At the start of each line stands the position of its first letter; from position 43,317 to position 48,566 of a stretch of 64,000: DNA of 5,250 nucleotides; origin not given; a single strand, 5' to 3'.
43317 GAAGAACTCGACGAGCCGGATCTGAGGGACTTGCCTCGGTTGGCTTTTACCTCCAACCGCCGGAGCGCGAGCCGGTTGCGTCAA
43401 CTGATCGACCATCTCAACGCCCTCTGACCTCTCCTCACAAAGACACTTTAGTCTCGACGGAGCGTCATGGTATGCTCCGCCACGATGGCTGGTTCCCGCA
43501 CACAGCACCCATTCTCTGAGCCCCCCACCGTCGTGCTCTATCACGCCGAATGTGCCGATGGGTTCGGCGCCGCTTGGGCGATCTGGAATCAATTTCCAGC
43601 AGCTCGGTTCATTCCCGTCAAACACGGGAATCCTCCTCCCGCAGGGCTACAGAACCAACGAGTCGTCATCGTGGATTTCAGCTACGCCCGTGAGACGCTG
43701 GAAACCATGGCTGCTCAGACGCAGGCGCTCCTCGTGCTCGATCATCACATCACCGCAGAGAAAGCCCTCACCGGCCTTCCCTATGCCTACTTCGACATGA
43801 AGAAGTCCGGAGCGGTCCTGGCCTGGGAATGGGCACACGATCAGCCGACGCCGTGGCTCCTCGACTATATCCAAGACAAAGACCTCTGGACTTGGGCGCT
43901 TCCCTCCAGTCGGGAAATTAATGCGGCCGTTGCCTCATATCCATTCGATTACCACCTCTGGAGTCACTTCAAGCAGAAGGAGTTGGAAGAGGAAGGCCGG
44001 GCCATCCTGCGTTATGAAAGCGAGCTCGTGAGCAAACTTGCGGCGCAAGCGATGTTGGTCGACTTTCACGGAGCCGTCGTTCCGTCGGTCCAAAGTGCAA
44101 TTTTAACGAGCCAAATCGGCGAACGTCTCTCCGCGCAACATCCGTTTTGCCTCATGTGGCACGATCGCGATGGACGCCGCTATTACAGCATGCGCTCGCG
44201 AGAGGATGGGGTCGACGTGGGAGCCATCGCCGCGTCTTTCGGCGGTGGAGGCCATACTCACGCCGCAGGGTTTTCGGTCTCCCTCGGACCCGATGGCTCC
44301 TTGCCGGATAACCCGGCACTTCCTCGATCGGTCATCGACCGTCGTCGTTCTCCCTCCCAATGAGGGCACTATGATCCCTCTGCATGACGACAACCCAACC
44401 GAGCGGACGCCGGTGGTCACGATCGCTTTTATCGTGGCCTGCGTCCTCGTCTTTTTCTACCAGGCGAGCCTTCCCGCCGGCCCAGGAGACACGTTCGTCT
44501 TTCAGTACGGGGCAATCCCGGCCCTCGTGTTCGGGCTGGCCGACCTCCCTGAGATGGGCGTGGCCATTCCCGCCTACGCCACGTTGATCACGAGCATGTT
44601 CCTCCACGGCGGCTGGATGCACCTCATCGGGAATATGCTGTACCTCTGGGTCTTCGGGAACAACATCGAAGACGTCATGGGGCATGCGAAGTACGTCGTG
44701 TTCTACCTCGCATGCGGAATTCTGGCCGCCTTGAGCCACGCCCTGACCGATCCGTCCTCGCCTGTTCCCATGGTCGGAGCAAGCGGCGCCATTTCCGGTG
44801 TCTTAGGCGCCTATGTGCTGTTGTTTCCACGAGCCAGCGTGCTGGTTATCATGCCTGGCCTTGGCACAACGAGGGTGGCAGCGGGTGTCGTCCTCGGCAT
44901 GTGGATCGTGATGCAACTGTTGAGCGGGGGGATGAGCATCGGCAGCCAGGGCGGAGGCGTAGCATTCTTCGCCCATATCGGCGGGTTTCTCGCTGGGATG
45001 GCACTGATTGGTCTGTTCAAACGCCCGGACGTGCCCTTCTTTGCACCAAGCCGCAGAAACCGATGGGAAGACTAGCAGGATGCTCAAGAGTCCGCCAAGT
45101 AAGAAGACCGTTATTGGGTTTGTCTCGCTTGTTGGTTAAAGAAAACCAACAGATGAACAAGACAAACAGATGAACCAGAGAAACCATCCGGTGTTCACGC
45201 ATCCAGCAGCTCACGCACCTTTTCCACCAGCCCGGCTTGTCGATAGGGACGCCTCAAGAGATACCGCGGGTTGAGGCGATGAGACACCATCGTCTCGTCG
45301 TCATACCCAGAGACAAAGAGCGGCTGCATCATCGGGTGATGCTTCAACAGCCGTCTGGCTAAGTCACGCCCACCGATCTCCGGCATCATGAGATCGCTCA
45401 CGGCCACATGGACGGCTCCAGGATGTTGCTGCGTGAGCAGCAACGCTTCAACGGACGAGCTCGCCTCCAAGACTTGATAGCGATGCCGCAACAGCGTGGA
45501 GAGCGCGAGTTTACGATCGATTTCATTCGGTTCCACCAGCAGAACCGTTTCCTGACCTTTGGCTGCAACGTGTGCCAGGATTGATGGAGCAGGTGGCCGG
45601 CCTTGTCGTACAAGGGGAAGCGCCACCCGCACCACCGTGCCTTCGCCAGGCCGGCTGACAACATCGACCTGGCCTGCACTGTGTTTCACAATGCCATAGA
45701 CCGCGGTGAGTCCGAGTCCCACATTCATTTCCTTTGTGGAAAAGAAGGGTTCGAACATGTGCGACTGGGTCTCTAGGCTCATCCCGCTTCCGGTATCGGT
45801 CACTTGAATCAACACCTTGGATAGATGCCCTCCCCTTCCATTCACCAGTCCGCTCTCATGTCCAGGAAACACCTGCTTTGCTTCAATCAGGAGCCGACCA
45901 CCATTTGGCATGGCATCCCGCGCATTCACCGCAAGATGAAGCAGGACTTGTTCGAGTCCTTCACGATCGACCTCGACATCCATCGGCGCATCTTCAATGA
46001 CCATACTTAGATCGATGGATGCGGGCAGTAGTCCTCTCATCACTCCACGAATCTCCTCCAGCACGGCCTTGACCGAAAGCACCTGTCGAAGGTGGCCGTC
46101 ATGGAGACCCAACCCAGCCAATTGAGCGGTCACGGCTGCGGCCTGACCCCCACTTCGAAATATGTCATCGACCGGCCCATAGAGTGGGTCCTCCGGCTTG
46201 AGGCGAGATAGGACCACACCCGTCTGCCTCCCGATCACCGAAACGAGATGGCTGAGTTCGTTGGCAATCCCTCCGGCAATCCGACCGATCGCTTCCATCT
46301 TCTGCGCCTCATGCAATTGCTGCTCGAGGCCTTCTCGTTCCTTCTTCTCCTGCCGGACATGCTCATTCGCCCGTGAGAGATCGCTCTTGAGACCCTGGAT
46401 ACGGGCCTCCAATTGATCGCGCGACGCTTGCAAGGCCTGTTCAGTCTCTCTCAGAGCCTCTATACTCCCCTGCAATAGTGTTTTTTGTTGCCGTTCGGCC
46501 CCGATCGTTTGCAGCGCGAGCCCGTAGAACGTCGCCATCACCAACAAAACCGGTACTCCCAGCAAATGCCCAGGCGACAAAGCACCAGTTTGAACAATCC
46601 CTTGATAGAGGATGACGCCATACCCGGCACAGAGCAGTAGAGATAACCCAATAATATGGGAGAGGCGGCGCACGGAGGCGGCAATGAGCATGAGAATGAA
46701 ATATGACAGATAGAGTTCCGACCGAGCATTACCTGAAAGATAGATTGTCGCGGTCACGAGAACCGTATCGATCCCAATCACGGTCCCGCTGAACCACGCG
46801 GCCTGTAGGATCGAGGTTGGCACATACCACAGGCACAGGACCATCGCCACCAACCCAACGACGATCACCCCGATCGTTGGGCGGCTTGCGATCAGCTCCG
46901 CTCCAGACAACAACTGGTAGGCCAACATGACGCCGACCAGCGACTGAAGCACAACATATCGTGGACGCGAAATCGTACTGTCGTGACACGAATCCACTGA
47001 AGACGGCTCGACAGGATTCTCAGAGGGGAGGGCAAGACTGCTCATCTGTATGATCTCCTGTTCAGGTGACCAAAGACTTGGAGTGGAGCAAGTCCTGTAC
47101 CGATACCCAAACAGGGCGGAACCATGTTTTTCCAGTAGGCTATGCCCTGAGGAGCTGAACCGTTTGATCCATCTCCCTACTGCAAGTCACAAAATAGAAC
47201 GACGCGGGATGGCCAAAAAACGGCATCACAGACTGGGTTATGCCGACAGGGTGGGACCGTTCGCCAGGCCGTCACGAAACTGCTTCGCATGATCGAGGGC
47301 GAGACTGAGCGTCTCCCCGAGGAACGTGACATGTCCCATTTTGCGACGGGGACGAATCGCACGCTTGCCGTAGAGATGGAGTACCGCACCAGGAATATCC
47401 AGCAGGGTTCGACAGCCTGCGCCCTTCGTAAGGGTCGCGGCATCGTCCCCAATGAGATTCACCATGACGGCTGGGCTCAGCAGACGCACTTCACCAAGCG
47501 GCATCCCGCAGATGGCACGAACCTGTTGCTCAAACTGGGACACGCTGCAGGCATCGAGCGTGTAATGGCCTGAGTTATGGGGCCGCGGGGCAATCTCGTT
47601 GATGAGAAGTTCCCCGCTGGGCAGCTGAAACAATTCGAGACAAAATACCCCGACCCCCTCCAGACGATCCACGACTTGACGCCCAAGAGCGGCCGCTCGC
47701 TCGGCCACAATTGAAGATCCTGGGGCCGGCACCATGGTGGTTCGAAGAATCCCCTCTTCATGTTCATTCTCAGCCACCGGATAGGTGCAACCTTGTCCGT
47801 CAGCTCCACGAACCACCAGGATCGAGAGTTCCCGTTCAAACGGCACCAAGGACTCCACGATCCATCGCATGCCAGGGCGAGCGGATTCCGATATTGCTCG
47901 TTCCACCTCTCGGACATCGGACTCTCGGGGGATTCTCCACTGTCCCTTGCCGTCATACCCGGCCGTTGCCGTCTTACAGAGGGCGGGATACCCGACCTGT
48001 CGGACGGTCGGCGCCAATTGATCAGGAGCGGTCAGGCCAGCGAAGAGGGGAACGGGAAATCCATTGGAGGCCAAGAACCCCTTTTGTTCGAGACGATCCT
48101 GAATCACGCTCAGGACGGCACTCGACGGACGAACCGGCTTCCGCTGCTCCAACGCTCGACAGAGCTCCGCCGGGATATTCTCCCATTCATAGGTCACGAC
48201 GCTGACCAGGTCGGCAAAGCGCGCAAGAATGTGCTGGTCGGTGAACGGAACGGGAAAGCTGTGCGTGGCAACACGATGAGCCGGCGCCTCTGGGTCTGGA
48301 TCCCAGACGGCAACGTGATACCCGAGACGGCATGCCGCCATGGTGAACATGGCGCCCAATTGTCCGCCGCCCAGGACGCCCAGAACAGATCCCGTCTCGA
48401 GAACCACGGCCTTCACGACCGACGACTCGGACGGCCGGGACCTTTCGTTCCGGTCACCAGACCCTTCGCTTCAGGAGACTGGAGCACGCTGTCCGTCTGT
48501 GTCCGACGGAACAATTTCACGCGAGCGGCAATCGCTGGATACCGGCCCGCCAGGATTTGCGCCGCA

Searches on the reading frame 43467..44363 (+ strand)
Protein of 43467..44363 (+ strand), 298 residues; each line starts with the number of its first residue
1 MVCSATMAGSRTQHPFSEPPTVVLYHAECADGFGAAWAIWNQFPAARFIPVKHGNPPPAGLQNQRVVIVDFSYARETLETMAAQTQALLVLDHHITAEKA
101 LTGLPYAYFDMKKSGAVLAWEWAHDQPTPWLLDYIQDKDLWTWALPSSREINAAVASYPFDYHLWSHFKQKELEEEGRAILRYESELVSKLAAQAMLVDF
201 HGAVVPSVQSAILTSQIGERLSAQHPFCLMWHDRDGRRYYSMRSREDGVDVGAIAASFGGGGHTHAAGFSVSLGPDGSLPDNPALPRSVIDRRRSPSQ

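Call 57: search_protein_families(library=pfam, proteins=[window:43467-44363:+])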
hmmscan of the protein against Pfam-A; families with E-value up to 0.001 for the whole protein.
window:43467-44363:+ (298 aa): 1 family
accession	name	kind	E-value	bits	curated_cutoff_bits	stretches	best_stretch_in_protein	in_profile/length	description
PF02272.25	DHHA1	-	3.7e-05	24.5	25.9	1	229-272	35-84/102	DHHA1 domain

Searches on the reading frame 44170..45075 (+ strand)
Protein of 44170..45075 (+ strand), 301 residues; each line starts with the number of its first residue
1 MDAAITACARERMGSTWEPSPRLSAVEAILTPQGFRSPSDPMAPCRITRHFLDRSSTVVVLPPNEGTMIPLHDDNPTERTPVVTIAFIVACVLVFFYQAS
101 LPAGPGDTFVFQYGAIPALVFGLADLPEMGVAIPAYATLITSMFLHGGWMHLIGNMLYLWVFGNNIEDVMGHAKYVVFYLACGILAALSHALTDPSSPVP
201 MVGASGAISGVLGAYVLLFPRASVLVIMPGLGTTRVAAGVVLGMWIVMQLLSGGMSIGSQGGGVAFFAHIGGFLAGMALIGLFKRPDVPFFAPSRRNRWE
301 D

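Call 57: search_protein_families(library=pfam, proteins=[window:44170-45075:+])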
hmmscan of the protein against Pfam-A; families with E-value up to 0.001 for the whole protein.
window:44170-45075:+ (301 aa): 1 family
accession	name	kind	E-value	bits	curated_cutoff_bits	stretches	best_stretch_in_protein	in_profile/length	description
PF01694.28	Rhomboid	-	4e-34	118.3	22.6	1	137-282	5-139/143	Rhomboid domain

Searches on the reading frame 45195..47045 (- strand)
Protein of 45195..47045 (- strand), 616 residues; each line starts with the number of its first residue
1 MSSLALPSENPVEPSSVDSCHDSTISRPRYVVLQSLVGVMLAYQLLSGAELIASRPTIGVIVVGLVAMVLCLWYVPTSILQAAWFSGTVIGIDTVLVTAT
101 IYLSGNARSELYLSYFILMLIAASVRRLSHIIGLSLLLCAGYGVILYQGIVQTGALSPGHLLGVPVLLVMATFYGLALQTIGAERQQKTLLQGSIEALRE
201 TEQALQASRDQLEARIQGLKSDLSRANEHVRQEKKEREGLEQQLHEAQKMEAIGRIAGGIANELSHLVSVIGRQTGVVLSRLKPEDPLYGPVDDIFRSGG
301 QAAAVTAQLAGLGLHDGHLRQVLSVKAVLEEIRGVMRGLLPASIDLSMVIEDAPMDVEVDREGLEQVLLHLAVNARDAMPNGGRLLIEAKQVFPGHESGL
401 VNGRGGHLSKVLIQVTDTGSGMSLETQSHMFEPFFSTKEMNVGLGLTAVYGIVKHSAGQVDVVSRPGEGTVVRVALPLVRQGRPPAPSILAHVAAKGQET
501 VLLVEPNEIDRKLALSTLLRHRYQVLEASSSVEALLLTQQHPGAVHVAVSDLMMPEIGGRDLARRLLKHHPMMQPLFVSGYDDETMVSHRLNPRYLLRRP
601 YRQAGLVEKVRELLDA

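Call 57: search_protein_families(library=pfam, proteins=[window:45195-47045:-])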
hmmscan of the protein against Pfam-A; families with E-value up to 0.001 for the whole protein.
window:45195-47045:- (616 aa): 2 families
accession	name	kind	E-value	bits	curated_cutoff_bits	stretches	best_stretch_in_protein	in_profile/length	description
PF02518.31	HATPase_c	-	2.5e-17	63.8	26.4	1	360-478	2-109/111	Histidine kinase-, DNA gyrase B-, and HSP90-like ATPase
PF00072.30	Response_reg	-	7.3e-09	36.2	30.2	1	501-591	1-89/111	Response regulator receiver domain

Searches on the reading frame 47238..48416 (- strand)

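Call 57: search_protein_families(library=pfam, proteins=[window:47238-48416:-])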
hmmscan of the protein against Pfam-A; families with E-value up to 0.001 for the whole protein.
window:47238-48416:- (392 aa): 3 families
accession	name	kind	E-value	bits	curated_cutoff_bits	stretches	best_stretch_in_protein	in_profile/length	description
PF02222.28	ATP-grasp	-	2.6e-56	190.5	27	1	115-295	3-179/179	ATP-grasp domain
PF22660.2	RS_preATP-grasp-like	-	5.5e-27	94.5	27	1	12-106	4-98/98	Ribonucleotide synthetase preATP-grasp domain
PF17769.7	PurK_C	-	5.7e-18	64.8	22.6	1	316-371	1-51/56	Phosphoribosylaminoimidazole carboxylase C-terminal domain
